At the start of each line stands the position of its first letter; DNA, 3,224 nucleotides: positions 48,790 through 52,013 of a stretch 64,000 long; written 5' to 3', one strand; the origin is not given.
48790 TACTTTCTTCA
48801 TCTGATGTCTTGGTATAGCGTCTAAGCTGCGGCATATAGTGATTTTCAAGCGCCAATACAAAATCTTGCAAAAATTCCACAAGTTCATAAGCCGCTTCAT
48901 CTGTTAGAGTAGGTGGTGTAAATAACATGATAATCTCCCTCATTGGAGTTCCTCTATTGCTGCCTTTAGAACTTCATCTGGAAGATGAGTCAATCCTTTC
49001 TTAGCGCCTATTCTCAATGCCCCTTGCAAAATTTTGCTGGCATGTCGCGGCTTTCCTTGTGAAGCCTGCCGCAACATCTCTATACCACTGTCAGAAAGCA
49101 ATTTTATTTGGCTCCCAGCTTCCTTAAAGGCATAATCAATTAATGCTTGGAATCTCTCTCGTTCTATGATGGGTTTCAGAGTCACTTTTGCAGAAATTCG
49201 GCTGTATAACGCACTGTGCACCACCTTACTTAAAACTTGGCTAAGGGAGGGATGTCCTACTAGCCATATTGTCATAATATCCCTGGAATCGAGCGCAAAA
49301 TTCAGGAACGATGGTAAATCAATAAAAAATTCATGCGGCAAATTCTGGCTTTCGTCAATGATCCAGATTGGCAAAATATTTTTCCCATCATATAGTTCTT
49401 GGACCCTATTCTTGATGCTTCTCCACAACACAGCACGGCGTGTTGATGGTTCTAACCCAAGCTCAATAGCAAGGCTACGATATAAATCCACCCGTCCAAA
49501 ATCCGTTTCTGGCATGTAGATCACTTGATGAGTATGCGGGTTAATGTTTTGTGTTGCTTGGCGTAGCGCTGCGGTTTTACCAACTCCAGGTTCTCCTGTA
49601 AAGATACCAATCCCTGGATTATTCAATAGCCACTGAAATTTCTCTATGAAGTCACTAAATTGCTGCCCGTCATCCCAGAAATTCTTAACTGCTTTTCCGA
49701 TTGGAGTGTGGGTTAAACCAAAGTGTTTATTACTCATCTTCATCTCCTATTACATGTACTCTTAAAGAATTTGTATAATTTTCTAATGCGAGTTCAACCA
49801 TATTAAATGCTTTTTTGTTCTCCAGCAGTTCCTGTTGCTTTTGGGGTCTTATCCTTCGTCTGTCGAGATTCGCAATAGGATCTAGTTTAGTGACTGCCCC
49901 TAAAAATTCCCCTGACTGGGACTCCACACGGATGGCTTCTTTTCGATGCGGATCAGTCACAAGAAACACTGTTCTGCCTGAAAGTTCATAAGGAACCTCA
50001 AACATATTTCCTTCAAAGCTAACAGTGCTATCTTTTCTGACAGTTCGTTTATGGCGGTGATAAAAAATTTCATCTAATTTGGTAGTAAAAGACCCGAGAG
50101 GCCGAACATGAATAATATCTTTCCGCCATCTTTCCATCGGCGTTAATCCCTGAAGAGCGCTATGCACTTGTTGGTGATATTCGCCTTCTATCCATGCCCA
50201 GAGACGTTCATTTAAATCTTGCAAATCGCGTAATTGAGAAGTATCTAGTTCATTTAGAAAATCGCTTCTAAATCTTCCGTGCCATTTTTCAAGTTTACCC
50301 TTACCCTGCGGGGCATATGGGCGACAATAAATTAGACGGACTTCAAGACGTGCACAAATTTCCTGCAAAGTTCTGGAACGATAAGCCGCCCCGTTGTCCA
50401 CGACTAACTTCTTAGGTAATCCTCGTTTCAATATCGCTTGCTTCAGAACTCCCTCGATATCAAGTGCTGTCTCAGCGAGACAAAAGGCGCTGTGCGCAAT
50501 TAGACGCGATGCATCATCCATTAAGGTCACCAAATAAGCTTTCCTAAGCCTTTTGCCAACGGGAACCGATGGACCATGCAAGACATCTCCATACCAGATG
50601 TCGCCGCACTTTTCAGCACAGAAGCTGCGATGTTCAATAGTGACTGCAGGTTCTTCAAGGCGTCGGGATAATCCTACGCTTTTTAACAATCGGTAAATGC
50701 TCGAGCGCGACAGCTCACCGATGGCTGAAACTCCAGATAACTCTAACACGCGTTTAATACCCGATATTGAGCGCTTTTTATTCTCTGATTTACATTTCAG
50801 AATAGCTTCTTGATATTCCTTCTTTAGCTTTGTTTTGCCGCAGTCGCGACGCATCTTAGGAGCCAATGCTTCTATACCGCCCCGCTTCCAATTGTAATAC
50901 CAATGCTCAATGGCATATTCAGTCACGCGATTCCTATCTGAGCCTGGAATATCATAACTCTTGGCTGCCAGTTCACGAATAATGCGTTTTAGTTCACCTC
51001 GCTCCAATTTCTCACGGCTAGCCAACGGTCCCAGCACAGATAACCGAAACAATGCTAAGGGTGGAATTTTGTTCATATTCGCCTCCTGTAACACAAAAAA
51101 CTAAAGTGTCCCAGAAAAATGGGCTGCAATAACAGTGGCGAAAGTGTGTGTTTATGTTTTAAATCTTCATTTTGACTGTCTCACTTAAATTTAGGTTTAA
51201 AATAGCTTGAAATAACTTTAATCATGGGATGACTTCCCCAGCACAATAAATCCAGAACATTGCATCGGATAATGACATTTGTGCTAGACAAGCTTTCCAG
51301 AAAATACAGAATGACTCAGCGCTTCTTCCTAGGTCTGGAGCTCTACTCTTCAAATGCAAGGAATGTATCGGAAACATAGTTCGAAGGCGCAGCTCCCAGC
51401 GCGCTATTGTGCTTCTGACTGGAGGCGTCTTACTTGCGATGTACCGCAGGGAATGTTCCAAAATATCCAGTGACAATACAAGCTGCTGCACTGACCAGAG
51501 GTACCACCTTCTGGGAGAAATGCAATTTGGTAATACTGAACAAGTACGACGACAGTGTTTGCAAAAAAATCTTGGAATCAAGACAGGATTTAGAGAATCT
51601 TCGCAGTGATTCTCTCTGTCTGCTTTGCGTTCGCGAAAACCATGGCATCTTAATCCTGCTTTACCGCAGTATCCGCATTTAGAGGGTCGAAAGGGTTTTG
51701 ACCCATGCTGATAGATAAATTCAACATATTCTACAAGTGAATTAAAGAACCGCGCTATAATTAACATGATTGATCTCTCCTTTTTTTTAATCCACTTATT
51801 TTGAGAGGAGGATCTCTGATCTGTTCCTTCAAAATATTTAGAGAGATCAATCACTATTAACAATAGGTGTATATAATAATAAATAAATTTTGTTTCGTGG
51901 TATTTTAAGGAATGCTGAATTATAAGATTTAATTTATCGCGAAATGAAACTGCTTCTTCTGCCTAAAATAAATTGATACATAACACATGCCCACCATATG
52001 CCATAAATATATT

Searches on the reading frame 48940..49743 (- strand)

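Call 10: search_protein_families(library=pfam, proteins=[window:48940-49743:-], max_evalue=0.001)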
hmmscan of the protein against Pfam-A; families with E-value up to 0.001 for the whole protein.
window:48940-49743:- (267 aa): 3 families
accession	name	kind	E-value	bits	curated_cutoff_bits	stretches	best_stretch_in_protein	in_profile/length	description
PF13401.12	AAA_22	-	4.8e-21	75.9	27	1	42-171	4-130/130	AAA domain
PF13604.12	AAA_30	-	0.00013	22.2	27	1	44-193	19-154/191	AAA domain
PF13191.12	AAA_16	-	0.00071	20.5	32.6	0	46-112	27-99/167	AAA ATPase domain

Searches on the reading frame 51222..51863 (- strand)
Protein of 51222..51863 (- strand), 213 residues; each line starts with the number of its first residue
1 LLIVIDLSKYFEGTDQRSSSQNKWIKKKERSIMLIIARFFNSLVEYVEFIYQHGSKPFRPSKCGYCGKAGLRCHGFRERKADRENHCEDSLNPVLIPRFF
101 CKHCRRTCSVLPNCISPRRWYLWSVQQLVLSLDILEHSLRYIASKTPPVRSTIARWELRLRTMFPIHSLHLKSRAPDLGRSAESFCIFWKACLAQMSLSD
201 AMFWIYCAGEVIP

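Call 10: search_protein_families(library=pfam, proteins=[window:51222-51863:-], max_evalue=0.001)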
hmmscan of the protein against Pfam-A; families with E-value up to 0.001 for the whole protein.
window:51222-51863:- (213 aa): 1 family
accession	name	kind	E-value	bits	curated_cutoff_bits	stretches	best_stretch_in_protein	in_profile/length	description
PF20020.4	DUF6431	-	3.2e-08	33.7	26.6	1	63-156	1-82/82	Domain of unknown function (DUF6431)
